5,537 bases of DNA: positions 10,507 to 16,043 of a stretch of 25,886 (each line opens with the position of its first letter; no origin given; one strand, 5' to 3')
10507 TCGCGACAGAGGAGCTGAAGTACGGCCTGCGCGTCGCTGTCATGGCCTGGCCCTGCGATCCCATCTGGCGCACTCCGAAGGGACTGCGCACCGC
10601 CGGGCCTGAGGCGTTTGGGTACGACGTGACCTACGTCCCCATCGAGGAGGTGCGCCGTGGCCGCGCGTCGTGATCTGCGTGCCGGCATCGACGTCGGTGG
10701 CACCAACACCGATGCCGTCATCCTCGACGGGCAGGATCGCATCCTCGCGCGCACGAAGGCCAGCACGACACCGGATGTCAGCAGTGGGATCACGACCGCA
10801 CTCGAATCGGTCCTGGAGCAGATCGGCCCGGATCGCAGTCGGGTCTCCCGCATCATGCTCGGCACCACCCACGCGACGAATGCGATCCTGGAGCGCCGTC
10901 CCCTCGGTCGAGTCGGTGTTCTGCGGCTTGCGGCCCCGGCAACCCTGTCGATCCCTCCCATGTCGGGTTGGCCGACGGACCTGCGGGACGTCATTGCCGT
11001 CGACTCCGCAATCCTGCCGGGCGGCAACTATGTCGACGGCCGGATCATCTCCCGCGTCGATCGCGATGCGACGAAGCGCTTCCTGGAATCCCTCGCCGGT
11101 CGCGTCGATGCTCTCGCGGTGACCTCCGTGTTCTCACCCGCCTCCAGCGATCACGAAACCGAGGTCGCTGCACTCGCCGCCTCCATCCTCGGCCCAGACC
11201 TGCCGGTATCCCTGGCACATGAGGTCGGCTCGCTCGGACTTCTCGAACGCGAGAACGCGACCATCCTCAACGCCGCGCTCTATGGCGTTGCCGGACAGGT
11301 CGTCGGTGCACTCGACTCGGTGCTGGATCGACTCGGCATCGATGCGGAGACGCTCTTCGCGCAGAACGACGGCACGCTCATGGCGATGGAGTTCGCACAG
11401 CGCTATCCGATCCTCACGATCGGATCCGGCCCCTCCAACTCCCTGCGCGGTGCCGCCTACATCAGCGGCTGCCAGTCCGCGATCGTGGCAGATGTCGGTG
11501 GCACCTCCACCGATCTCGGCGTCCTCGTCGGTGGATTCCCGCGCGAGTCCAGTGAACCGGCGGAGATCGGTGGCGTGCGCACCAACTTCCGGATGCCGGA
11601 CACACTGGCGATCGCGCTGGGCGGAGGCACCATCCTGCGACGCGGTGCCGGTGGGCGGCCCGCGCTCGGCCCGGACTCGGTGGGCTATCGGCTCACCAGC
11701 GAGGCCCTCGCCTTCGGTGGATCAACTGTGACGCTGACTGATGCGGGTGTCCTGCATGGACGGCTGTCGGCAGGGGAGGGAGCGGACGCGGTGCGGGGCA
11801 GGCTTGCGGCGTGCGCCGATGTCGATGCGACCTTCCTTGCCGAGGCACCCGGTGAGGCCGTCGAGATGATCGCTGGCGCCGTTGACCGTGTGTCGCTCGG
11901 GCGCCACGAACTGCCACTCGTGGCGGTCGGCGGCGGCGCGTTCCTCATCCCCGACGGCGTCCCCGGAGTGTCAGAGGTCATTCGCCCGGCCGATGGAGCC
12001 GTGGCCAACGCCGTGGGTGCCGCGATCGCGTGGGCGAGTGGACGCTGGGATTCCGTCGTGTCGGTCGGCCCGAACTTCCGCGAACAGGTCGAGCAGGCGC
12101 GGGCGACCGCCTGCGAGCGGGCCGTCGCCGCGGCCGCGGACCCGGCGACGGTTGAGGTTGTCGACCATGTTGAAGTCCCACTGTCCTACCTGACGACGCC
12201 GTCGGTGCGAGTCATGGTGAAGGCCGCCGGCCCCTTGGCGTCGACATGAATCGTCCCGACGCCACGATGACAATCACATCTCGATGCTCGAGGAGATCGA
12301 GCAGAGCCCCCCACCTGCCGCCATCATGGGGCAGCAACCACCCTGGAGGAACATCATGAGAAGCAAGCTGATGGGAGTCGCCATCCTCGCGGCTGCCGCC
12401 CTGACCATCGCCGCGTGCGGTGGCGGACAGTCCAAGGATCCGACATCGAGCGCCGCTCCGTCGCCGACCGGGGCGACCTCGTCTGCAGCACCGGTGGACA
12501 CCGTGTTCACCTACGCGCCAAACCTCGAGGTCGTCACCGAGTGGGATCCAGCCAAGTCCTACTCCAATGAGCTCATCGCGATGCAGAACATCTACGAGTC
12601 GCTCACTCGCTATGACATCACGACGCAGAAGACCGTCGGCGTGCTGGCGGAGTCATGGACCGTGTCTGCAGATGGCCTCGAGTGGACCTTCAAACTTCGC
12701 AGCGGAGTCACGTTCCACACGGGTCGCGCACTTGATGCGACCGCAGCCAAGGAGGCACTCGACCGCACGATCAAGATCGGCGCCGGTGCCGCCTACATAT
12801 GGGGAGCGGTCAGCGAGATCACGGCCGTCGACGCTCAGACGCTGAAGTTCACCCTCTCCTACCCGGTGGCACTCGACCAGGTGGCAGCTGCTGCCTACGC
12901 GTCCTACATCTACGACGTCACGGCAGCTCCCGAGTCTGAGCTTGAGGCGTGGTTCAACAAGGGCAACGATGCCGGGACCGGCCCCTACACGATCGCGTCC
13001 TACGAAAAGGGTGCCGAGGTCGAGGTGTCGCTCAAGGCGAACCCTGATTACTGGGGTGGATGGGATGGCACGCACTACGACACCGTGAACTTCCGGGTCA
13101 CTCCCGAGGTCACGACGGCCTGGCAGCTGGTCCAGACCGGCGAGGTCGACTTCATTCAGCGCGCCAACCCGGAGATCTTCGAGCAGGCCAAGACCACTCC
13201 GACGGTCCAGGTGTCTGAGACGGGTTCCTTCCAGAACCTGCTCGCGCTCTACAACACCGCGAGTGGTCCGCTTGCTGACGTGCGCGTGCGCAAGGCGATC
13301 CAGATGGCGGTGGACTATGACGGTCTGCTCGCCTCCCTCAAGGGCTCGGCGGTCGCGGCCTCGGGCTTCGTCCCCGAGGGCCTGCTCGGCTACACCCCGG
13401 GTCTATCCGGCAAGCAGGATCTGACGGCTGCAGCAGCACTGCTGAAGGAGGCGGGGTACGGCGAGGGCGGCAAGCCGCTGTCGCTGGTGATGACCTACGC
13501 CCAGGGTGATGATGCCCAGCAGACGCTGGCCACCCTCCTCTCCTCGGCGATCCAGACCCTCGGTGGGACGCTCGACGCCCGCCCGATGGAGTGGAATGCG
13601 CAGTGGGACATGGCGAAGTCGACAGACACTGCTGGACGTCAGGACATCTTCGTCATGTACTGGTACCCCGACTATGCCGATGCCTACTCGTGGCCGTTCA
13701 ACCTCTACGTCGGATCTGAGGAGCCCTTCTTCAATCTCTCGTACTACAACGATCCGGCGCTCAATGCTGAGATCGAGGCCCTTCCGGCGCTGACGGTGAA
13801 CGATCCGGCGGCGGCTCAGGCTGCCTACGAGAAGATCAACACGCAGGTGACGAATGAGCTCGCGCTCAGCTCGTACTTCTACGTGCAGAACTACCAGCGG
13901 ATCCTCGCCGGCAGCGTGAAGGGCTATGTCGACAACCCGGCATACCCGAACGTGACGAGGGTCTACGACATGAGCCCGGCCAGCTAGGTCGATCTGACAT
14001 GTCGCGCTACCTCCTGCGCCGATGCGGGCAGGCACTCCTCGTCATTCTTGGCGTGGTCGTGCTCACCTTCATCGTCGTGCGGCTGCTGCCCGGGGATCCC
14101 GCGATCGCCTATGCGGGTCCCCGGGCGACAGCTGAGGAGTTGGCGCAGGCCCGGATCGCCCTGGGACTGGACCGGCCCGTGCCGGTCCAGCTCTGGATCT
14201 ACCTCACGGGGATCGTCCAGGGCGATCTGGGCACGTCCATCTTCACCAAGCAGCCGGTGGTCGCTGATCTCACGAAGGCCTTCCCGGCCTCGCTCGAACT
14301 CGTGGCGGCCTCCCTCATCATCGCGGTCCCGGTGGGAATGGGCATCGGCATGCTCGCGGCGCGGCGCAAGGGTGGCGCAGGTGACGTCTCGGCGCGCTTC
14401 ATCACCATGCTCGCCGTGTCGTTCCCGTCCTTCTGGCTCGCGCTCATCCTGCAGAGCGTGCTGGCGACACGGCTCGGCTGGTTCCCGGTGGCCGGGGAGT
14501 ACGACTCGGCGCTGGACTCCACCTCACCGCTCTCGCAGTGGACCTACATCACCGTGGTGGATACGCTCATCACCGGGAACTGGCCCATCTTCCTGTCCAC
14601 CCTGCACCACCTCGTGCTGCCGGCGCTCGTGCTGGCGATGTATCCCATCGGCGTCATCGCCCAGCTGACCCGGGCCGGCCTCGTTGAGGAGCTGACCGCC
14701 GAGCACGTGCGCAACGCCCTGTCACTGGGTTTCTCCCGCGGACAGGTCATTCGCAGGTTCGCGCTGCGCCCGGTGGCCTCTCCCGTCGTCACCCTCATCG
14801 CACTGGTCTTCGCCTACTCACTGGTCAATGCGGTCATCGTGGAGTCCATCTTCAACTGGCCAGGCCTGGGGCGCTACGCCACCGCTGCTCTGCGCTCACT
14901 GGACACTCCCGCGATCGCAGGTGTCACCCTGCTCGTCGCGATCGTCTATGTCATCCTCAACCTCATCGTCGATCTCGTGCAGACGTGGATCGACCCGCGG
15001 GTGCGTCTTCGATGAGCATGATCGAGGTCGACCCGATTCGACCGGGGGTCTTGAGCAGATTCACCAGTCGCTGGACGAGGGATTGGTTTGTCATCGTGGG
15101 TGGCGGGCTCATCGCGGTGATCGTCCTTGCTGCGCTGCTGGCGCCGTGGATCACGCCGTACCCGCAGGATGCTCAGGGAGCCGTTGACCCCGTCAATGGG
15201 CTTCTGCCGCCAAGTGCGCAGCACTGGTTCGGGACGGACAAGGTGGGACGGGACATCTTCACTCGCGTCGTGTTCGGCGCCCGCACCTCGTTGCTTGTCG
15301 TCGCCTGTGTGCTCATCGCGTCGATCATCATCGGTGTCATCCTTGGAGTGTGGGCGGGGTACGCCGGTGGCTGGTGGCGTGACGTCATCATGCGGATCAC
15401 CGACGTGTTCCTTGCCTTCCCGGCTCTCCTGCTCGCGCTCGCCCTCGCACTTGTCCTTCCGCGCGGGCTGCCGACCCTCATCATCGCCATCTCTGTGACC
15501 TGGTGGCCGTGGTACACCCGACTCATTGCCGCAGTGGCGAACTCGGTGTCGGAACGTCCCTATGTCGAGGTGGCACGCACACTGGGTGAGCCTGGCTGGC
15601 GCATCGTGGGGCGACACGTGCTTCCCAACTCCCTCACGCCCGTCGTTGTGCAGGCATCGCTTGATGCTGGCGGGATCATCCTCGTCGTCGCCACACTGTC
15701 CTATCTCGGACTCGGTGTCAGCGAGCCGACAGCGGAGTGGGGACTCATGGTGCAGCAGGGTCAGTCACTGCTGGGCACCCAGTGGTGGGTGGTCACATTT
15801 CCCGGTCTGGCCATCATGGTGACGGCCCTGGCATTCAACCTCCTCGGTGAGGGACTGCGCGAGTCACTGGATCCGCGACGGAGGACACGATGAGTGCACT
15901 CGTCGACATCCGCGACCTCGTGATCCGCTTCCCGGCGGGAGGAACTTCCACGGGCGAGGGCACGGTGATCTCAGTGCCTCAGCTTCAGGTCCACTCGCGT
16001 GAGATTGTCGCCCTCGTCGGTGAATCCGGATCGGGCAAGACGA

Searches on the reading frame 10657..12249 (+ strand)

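Call 8: search_protein_families(library=pfam, proteins=[window:10657-12249:+], max_evalue=0.001)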
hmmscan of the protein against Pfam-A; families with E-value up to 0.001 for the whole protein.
window:10657-12249:+ (530 aa): 3 families
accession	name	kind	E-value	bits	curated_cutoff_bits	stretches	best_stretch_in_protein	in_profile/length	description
PF05378.19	Hydant_A_N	-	2.8e-35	122.1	25.2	1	9-176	2-174/176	Hydantoinase/oxoprolinase N-terminal region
PF01968.24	Hydantoinase_A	-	2.9e-28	99.4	22.9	1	198-458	1-285/291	Hydantoinase/oxoprolinase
PF01869.26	BcrAD_BadFG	-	2e-06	28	31.5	1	10-73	2-72/271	BadF/BadG/BcrA/BcrD ATPase family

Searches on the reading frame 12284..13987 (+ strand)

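Call 8: search_protein_families(library=pfam, proteins=[window:12284-13987:+], max_evalue=0.001)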
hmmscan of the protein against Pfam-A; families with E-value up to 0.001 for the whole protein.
window:12284-13987:+ (567 aa): 1 family
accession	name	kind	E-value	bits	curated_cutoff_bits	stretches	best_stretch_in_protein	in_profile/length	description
PF00496.27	SBP_bac_5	-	7.3e-76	256.1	32.4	1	118-475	3-361/368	Bacterial extracellular solute-binding proteins, family 5 Middle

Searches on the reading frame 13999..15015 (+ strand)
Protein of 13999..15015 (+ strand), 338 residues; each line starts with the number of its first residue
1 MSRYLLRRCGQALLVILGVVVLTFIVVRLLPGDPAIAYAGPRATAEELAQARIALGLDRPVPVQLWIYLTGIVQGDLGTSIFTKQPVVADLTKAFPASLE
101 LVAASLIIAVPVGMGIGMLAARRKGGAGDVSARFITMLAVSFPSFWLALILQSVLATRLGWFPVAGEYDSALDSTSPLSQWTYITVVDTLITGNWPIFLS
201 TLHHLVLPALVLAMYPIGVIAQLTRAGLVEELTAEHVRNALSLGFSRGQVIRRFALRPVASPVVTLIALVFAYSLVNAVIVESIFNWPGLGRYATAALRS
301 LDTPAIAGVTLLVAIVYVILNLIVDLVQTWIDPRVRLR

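Call 8: search_protein_families(library=pfam, proteins=[window:13999-15015:+], max_evalue=0.001)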
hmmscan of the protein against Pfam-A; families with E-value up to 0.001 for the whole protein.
window:13999-15015:+ (338 aa): 2 families
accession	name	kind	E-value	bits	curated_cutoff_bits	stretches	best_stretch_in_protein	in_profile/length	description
PF00528.27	BPD_transp_1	-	3.4e-37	128.4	26.4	1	113-336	1-183/184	Binding-protein-dependent transport system inner membrane component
PF19300.4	BPD_transp_1_N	-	1.3e-15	58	23.8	1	1-76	1-76/114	Binding-prot-dependent transport system membrane comp, N-term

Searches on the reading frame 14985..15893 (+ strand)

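Call 8: search_protein_families(library=pfam, proteins=[window:14985-15893:+], max_evalue=0.001)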
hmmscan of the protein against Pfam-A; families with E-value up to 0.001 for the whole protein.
window:14985-15893:+ (302 aa): 2 families
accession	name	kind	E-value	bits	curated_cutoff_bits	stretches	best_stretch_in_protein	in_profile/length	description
PF00528.27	BPD_transp_1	-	1.7e-31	109.8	26.4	1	117-300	1-183/184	Binding-protein-dependent transport system inner membrane component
PF12911.12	OppC_N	-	9.6e-08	32.2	23.9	1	28-76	8-53/53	N-terminal TM domain of oligopeptide transport permease C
